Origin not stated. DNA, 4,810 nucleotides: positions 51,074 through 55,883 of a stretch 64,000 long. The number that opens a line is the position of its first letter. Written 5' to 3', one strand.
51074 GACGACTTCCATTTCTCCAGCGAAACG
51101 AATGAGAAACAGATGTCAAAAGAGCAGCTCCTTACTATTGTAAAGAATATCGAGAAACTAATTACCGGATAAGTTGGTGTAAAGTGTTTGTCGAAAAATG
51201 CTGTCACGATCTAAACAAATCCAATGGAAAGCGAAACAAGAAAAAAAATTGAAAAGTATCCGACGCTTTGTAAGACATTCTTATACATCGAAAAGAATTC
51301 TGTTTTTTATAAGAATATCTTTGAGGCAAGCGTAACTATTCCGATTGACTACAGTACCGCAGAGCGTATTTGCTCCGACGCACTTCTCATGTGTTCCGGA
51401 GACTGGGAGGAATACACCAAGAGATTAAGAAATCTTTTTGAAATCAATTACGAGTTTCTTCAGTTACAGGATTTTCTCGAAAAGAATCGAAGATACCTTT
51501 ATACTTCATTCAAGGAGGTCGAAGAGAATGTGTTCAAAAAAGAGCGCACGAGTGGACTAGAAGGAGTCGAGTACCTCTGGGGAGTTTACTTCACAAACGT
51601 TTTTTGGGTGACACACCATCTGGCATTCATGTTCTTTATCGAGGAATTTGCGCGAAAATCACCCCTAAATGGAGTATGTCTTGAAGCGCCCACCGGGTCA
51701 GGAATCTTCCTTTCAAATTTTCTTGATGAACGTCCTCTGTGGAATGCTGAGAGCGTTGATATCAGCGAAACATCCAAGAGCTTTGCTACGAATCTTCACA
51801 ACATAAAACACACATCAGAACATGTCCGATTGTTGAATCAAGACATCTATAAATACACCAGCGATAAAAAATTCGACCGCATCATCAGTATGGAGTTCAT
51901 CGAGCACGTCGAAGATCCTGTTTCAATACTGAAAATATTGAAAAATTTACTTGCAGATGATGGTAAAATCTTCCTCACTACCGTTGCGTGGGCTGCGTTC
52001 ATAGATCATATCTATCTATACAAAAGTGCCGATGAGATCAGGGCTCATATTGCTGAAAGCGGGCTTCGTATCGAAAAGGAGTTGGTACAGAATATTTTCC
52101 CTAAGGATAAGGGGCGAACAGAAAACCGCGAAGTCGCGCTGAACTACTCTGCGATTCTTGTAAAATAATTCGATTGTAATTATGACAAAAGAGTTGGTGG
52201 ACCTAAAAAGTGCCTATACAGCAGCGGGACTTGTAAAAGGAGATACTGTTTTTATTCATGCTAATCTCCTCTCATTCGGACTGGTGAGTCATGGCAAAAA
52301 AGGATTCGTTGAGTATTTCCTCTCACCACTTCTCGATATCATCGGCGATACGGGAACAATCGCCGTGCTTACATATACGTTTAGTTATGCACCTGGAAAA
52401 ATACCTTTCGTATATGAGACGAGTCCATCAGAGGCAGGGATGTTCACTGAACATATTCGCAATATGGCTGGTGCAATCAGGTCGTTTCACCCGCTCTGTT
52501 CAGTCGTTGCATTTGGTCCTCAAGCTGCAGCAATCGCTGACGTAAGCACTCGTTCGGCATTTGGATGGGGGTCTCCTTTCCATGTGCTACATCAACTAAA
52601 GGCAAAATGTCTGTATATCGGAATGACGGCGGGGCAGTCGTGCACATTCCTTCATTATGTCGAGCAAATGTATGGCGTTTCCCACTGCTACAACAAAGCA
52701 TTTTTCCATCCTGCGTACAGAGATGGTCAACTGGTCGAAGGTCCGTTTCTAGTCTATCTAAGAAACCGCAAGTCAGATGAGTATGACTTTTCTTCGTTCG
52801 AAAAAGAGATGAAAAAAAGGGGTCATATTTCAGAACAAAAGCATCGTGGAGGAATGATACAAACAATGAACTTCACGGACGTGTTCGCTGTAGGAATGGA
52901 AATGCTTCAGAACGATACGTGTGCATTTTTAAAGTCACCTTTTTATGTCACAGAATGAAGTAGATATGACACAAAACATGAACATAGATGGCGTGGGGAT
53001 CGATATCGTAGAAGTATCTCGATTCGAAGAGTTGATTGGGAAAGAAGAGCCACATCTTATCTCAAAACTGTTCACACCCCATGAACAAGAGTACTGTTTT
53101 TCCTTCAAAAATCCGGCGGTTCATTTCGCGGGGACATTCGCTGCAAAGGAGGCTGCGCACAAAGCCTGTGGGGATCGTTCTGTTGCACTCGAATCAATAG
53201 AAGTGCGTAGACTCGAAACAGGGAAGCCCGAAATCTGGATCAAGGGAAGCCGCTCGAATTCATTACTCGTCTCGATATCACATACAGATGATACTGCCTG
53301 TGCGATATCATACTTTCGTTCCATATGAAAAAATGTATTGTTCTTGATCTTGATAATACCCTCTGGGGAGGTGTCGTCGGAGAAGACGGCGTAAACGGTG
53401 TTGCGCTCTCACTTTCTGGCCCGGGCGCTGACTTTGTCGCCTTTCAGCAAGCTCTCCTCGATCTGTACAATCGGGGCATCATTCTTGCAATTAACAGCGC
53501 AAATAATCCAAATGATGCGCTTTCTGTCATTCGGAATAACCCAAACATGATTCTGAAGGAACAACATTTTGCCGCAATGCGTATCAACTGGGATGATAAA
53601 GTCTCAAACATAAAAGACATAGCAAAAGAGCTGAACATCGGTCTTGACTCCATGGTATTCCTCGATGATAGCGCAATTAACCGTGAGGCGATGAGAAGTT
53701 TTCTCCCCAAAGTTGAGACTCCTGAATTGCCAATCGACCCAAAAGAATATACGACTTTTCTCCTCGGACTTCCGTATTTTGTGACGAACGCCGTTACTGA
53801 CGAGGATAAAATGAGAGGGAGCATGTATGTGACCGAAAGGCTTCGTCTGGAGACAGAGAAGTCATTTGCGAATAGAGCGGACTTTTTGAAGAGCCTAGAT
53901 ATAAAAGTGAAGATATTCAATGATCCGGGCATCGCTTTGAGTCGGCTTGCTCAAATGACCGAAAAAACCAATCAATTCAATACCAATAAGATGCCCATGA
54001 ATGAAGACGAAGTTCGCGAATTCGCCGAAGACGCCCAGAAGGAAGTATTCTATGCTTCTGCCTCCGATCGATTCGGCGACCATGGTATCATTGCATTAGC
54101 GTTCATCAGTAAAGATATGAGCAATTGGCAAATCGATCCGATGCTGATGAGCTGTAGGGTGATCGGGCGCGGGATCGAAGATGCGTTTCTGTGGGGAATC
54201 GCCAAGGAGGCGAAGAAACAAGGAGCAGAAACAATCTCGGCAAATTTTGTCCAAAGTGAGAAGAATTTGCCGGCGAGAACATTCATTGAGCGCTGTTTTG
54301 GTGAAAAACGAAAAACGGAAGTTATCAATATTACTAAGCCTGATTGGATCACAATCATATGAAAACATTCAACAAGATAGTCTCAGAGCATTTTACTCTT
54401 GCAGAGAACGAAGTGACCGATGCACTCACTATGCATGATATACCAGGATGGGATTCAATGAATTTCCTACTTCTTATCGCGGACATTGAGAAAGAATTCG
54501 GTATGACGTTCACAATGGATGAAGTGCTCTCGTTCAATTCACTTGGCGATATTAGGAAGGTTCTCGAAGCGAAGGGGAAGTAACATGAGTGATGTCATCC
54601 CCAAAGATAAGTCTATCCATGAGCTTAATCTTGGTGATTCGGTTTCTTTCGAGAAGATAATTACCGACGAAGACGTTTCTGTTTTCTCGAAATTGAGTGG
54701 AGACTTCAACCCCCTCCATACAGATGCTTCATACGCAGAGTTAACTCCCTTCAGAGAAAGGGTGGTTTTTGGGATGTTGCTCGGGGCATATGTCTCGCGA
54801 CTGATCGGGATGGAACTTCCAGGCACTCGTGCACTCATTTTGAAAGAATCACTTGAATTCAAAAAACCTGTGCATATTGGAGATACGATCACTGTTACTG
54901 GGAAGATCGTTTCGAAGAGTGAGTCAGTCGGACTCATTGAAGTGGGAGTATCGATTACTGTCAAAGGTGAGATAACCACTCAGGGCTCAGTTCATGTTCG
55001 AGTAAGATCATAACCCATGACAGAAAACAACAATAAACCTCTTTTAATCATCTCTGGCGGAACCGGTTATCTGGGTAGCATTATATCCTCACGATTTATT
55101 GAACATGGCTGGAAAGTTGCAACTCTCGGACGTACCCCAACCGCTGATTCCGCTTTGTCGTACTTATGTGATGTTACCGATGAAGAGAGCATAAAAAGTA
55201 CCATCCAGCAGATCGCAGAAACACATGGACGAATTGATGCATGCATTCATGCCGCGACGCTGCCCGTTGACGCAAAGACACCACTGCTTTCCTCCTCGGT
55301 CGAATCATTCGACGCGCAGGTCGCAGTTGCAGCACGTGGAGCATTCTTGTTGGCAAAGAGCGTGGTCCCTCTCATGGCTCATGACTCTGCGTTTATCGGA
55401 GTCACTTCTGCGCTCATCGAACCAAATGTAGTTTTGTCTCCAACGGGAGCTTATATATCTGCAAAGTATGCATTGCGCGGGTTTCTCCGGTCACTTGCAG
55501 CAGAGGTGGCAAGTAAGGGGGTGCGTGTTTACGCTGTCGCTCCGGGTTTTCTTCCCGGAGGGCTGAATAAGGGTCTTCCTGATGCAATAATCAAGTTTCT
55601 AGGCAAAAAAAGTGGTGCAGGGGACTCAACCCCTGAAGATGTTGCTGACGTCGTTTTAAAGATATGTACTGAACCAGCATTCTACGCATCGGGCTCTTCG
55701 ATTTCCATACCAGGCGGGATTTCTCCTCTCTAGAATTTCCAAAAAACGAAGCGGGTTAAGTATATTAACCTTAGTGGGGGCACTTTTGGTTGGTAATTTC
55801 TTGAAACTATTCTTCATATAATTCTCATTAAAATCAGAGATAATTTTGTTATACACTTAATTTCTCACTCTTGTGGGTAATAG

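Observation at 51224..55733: Low-GC ACP-based acyl-donor cassette (AAC(3)-like N-acyltransferase + AcpS + FkbH-like + ACP + MaoC + SDR) embedded in the nonulosonic-acid cluster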

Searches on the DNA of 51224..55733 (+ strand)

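Call 6: search_dna_similar(query=window:51224-55733:+, collection=plasmids, mode=distant, max_rows=10)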
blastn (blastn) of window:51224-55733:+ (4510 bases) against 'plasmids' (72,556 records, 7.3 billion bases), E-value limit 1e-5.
No match.
